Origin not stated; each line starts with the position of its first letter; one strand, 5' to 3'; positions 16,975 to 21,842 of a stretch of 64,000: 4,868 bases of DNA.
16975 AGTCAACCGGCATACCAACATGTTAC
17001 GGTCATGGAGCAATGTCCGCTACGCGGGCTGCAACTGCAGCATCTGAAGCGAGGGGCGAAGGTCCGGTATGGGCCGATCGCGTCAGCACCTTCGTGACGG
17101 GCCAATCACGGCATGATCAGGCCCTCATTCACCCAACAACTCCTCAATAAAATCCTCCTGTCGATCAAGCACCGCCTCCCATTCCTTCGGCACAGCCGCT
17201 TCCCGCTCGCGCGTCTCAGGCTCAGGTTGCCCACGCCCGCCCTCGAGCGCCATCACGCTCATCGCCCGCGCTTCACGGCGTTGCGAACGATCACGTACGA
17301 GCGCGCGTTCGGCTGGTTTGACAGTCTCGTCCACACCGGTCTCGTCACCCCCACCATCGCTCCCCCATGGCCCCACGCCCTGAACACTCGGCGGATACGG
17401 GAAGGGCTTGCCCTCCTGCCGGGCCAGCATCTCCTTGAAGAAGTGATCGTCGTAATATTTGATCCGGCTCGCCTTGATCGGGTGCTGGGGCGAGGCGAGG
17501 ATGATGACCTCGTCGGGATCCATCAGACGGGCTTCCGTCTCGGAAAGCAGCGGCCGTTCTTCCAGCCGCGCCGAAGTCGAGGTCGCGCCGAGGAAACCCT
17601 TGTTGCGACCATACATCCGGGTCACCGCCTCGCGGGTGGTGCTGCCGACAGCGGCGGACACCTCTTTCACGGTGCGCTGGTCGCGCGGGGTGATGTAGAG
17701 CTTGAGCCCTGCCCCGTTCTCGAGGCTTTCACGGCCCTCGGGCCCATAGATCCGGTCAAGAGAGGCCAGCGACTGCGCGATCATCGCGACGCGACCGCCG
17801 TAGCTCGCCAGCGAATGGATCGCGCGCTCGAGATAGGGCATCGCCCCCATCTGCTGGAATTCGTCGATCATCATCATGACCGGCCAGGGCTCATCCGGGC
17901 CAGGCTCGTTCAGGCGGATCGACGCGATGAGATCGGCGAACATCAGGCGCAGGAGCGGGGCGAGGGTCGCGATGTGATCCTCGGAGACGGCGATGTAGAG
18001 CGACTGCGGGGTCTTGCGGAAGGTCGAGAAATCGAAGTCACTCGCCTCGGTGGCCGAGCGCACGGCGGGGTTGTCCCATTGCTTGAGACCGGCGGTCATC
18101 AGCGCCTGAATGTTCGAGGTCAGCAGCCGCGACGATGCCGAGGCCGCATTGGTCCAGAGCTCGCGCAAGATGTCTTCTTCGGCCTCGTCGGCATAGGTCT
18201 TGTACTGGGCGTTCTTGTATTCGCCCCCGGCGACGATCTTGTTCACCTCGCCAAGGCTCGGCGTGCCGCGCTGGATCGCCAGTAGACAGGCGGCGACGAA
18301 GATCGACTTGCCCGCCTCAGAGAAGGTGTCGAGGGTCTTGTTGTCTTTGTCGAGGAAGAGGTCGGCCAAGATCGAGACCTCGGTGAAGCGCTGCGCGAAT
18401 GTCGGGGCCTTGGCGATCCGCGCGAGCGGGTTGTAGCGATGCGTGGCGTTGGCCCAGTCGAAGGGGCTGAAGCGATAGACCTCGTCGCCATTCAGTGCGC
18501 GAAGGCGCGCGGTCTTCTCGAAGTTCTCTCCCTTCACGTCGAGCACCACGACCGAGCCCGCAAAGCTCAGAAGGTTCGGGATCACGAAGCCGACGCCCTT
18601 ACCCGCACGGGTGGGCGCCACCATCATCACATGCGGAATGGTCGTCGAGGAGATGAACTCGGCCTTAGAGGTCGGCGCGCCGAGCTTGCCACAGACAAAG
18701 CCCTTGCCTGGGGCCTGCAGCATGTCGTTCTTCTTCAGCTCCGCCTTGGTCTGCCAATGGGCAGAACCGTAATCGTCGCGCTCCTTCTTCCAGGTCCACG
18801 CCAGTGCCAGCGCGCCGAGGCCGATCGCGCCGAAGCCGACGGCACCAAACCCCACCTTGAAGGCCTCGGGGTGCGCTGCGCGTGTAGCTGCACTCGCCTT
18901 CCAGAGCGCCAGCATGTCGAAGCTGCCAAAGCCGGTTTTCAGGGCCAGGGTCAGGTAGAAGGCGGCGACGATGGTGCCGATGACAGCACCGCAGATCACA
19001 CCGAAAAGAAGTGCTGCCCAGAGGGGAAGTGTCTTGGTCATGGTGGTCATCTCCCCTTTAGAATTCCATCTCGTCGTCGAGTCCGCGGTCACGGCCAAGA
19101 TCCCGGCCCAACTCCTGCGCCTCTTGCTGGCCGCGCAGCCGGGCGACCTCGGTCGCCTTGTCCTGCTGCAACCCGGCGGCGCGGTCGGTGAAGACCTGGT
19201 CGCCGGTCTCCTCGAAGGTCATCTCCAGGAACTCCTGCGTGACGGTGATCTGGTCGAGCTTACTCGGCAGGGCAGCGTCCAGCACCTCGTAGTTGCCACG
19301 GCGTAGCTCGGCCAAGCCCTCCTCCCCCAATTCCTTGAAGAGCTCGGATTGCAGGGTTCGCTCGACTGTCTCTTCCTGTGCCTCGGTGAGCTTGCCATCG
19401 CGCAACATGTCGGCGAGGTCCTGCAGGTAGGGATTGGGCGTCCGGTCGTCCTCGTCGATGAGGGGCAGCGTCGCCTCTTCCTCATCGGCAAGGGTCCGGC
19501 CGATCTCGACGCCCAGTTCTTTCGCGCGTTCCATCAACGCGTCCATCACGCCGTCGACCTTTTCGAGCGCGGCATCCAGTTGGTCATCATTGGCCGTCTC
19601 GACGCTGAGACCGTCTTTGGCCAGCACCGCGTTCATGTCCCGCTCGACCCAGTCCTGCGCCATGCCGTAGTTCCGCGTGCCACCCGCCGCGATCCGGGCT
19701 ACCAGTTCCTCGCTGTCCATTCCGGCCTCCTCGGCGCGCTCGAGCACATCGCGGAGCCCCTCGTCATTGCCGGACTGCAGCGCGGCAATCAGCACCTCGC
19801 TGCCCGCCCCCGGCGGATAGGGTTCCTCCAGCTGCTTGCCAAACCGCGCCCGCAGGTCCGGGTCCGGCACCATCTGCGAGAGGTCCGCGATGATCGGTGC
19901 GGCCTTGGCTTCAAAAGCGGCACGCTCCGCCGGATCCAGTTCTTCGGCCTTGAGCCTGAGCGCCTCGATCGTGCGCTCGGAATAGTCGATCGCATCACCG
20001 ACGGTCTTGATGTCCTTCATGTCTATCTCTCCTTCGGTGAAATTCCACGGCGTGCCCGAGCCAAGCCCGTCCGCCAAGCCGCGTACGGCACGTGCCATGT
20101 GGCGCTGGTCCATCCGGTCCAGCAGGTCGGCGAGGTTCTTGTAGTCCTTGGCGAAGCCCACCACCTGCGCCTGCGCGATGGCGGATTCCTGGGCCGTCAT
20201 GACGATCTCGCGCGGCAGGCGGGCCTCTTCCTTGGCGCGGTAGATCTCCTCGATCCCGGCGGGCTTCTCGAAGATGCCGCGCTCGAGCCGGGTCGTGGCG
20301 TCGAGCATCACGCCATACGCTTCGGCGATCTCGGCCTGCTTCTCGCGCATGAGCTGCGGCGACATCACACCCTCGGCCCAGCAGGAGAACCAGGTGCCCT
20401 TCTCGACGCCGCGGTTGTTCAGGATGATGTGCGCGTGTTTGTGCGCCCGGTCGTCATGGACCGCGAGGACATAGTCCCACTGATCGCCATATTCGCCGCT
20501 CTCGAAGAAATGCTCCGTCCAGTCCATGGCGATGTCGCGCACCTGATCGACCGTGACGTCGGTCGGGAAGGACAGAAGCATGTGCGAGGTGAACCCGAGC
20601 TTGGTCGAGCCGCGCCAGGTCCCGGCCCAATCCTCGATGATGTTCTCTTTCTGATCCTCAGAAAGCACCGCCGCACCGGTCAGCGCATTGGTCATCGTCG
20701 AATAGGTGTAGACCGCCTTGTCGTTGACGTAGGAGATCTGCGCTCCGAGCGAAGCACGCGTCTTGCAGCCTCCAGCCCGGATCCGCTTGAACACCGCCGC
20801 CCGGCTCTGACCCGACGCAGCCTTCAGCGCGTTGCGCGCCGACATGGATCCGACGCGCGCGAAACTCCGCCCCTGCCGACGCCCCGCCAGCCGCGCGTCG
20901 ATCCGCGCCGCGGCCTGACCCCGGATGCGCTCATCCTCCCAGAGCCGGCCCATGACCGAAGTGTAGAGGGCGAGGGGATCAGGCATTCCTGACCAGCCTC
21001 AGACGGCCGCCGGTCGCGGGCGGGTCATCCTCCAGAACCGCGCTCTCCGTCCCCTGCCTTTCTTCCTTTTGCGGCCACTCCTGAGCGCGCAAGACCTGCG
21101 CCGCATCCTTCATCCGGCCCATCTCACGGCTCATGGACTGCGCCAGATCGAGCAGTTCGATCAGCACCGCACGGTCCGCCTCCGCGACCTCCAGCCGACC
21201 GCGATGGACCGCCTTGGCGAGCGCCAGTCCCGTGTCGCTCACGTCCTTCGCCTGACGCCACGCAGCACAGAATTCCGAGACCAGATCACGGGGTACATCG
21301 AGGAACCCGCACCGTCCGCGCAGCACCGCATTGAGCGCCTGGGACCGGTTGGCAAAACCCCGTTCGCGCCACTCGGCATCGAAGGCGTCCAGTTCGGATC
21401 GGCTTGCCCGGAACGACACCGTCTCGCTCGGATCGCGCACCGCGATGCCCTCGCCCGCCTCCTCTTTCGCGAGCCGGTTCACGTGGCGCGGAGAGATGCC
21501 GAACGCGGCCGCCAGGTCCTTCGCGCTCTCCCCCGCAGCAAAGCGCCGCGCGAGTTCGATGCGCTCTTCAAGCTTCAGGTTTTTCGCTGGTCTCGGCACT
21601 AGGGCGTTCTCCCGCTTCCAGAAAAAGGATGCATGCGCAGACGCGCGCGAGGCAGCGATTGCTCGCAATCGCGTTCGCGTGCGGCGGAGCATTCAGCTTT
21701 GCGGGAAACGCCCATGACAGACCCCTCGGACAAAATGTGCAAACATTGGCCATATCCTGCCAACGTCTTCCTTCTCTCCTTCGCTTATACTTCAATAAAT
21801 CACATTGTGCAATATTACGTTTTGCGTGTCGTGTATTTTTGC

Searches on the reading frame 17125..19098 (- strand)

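Call 18: search_protein_families(library=pfam, proteins=[window:17125-19098:-])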
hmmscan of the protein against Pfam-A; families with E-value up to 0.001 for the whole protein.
window:17125-19098:- (657 aa): 3 families
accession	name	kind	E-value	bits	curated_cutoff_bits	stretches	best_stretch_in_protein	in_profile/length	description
PF02534.20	T4SS-DNA_transf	-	1.3e-86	291.8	20.1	1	106-561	4-458/468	Type IV secretory system Conjugative DNA transfer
PF12696.13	TraG-D_C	-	8e-23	81.2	22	1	406-527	1-125/126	TraM recognition site of TraD and TraG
PF10412.15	TrwB_AAD_bind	-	3.8e-14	52.8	20.5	1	240-523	89-363/387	Type IV secretion-system coupling protein DNA-binding domain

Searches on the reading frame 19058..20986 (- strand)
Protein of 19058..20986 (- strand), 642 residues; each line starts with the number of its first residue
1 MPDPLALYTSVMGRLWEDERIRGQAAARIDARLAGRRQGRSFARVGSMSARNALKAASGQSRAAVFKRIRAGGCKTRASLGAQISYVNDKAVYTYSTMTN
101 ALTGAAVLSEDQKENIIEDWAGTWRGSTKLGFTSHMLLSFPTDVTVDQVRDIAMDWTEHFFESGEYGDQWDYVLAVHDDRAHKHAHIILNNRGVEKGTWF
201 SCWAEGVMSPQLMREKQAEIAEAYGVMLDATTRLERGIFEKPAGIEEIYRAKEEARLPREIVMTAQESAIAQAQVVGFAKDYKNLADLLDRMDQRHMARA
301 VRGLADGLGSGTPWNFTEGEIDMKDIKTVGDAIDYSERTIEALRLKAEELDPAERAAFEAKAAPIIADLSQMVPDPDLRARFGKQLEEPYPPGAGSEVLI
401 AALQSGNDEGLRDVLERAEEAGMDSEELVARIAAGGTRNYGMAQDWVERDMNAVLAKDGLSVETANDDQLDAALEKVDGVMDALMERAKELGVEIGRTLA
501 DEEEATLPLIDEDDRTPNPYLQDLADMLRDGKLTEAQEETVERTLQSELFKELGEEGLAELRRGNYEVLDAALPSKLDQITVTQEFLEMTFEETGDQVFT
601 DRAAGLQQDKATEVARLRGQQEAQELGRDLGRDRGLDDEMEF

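Call 18: search_protein_families(library=pfam, proteins=[window:19058-20986:-])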
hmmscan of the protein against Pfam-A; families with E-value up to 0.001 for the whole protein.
window:19058-20986:- (642 aa): 1 family
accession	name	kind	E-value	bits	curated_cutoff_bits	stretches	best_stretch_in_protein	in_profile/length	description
PF03432.20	Relaxase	-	5e-12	46.7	24.6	1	106-209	16-119/132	MobA/VirD2-like, nuclease domain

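Call 64: search_protein_families(library=ncbifam, max_evalue=0.001, proteins=[window:19058-20986:-])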
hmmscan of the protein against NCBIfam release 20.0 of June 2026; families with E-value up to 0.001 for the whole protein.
window:19058-20986:- (642 aa): 1 family
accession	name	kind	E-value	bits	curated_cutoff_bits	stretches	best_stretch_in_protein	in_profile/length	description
NF010437.0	PRK13863.1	equivalog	1.1e-17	64.7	623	1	131-247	80-197/446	T-DNA border endonuclease VirD2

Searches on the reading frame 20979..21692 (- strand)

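Call 18: search_protein_families(library=pfam, proteins=[window:20979-21692:-])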
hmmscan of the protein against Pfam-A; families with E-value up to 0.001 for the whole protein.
window:20979-21692:- (237 aa): 3 families
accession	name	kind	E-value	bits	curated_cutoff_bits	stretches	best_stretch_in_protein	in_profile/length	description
PF13518.12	HTH_28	-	4.7e-06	27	25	1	43-84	1-43/52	Helix-turn-helix domain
PF13384.12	HTH_23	-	5.2e-06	26.6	24.6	1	39-77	2-40/50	Homeodomain-like domain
PF13936.12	HTH_38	-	6.1e-05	23.1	27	1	37-73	3-39/44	Helix-turn-helix domain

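Call 64: search_protein_families(library=ncbifam, max_evalue=0.001, proteins=[window:20979-21692:-])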
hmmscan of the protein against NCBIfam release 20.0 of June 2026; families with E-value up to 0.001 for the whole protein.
window:20979-21692:- (237 aa): 0 families
